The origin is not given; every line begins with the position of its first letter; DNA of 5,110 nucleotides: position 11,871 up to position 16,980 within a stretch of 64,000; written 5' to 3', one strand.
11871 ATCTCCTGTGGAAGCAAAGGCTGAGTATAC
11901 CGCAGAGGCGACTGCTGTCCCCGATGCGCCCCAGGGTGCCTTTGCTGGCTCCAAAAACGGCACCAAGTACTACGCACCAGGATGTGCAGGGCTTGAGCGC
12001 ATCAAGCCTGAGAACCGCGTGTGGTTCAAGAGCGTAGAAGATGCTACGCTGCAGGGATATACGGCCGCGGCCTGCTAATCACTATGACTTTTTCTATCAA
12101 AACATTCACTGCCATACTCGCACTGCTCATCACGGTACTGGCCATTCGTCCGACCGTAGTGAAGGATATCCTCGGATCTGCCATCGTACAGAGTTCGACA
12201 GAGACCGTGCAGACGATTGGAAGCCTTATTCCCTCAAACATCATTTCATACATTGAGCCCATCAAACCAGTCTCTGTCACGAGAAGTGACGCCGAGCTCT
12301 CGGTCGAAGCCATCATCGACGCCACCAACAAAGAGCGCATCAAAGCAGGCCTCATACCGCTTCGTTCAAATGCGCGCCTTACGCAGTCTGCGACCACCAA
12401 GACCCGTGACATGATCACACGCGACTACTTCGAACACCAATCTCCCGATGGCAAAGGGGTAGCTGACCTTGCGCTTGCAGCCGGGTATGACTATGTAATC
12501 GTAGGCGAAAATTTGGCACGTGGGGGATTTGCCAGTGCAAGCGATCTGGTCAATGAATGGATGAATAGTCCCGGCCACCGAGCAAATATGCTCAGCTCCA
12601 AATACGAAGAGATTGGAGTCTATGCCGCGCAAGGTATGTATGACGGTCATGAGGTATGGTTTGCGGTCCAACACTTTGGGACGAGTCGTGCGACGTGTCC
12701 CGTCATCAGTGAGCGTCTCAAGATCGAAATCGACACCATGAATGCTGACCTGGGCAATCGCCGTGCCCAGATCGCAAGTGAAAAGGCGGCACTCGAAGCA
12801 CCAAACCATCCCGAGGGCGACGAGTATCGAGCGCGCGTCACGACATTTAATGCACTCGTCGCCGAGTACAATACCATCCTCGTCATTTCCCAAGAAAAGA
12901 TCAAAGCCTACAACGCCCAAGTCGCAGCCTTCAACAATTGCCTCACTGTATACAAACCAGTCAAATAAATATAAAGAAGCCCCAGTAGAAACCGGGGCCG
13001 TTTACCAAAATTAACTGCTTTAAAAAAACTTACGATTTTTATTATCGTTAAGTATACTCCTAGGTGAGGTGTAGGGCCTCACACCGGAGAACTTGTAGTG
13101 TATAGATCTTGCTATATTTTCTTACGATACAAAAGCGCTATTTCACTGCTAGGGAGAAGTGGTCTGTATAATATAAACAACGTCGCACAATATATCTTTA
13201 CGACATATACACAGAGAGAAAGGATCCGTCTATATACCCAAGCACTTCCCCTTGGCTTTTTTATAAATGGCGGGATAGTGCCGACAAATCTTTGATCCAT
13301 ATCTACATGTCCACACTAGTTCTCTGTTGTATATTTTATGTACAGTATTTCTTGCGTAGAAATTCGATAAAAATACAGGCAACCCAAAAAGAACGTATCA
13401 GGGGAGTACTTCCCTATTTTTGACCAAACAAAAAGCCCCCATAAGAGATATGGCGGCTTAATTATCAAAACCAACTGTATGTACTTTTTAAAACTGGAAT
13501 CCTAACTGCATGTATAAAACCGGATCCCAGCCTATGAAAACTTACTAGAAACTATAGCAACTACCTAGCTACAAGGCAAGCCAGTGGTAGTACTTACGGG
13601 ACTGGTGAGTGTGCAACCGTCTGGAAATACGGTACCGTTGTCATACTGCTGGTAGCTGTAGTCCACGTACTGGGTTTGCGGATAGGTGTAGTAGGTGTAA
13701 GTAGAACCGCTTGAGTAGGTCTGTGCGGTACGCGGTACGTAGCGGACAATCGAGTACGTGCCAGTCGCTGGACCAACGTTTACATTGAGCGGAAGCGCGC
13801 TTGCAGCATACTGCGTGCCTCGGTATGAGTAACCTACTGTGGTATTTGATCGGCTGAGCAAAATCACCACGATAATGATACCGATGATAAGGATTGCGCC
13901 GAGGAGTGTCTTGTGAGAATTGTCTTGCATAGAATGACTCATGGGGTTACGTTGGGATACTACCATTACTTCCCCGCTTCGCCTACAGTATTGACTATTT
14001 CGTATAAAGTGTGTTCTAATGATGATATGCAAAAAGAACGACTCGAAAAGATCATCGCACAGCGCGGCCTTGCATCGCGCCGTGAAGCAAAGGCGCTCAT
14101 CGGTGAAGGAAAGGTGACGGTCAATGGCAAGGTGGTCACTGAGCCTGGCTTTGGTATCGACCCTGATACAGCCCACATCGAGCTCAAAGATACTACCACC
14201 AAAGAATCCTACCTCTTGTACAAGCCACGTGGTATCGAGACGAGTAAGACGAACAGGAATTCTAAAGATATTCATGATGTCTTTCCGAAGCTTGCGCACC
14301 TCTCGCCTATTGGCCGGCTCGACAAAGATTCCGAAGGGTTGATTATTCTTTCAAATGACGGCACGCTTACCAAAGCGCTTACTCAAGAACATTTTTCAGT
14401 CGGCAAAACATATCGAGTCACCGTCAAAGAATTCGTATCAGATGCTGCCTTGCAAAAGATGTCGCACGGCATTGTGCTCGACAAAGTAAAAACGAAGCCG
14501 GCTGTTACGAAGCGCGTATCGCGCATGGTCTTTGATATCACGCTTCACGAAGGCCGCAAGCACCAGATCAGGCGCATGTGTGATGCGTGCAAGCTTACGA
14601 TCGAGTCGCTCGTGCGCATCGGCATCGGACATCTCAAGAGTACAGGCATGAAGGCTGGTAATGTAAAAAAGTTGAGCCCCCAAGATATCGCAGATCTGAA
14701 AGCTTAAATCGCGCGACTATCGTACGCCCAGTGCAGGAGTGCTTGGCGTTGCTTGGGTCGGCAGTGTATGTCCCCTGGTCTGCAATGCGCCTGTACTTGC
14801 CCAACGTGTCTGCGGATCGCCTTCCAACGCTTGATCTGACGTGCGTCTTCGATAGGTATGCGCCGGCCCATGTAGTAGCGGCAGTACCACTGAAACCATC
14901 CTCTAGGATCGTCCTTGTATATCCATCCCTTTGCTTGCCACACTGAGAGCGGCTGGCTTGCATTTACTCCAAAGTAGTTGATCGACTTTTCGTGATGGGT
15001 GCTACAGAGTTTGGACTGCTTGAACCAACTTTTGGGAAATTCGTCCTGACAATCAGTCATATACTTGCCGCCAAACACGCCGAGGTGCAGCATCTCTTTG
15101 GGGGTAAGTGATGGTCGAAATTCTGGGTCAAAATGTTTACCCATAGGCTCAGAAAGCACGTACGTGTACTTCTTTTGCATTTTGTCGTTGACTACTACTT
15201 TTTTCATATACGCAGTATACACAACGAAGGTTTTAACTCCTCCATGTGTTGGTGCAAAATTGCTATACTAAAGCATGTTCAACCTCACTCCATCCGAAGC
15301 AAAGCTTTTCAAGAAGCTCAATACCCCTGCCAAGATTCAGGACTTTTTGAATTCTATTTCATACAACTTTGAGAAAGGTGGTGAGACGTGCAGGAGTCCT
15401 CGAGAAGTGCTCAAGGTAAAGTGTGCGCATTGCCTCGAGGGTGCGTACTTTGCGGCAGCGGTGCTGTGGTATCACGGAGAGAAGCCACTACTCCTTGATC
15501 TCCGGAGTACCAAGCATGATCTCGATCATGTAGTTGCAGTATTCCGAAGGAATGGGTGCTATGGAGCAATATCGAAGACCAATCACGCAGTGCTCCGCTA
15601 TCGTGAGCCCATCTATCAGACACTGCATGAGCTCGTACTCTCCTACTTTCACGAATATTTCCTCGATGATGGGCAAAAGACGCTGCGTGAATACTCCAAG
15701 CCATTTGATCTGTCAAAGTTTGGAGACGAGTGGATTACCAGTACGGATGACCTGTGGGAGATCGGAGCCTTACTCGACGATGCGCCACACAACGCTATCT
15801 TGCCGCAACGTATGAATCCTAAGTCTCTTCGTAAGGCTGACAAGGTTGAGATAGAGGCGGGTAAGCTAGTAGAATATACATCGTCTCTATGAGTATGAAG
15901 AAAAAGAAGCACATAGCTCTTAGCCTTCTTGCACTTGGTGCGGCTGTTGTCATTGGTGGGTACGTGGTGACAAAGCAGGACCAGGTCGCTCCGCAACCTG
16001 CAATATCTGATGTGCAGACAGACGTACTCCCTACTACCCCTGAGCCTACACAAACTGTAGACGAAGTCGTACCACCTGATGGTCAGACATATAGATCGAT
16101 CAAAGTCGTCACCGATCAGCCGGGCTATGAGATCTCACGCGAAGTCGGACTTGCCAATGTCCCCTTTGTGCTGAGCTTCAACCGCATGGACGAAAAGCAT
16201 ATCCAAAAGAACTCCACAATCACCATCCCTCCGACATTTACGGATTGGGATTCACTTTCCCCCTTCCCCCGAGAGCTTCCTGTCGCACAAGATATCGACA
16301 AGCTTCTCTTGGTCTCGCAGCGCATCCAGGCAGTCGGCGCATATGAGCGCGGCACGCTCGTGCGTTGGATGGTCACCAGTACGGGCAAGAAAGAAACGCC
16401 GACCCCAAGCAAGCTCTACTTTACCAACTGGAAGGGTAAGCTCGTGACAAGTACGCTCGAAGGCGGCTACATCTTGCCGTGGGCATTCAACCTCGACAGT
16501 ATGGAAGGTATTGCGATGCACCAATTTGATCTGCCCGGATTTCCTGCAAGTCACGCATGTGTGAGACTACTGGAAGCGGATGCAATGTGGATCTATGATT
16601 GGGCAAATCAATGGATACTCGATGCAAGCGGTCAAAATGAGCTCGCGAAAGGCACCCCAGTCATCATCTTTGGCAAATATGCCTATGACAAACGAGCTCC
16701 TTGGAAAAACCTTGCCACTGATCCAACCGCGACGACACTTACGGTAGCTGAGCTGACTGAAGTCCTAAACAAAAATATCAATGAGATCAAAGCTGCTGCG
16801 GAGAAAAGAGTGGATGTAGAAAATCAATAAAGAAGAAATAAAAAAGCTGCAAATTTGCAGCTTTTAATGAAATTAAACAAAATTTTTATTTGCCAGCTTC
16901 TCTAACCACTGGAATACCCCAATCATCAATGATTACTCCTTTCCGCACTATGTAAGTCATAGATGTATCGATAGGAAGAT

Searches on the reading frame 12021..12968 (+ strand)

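Call 75: search_protein_families(library=pfam, proteins=[window:12021-12968:+], max_evalue=0.00001)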
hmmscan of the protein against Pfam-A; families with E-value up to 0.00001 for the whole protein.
window:12021-12968:+ (315 aa): 1 family
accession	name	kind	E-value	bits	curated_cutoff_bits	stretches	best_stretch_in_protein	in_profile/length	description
PF00188.32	CAP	-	2.4e-18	67.5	21.1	1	100-219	2-117/117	Cysteine-rich secretory protein family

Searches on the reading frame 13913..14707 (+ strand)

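Call 75: search_protein_families(library=pfam, proteins=[window:13913-14707:+], max_evalue=0.00001)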
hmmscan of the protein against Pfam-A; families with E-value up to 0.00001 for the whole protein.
window:13913-14707:+ (264 aa): 2 families
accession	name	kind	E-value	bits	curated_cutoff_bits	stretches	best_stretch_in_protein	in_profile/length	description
PF00849.27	PseudoU_synth_2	-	2.5e-19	70.4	26.8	1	101-224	4-151/152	RNA pseudouridylate synthase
PF01479.30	S4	-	1.7e-13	50.5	22.8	1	42-84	1-44/48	S4 domain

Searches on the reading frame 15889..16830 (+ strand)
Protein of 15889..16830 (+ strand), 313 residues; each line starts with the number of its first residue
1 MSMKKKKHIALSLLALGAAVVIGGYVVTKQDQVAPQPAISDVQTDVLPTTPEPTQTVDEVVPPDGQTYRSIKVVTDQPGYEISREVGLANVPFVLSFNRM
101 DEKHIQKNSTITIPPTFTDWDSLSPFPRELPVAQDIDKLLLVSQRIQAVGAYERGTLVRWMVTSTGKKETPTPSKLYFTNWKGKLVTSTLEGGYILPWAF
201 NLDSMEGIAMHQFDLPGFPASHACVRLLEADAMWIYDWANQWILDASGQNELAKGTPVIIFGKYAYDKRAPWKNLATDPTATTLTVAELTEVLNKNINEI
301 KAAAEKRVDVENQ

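Call 75: search_protein_families(library=pfam, proteins=[window:15889-16830:+], max_evalue=0.00001)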
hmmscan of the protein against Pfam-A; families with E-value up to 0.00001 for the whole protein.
window:15889-16830:+ (313 aa): 1 family
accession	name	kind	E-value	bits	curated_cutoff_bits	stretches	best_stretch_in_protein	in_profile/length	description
PF03734.19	YkuD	-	2.3e-12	48.2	23.4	1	143-260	7-146/146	L,D-transpeptidase catalytic domain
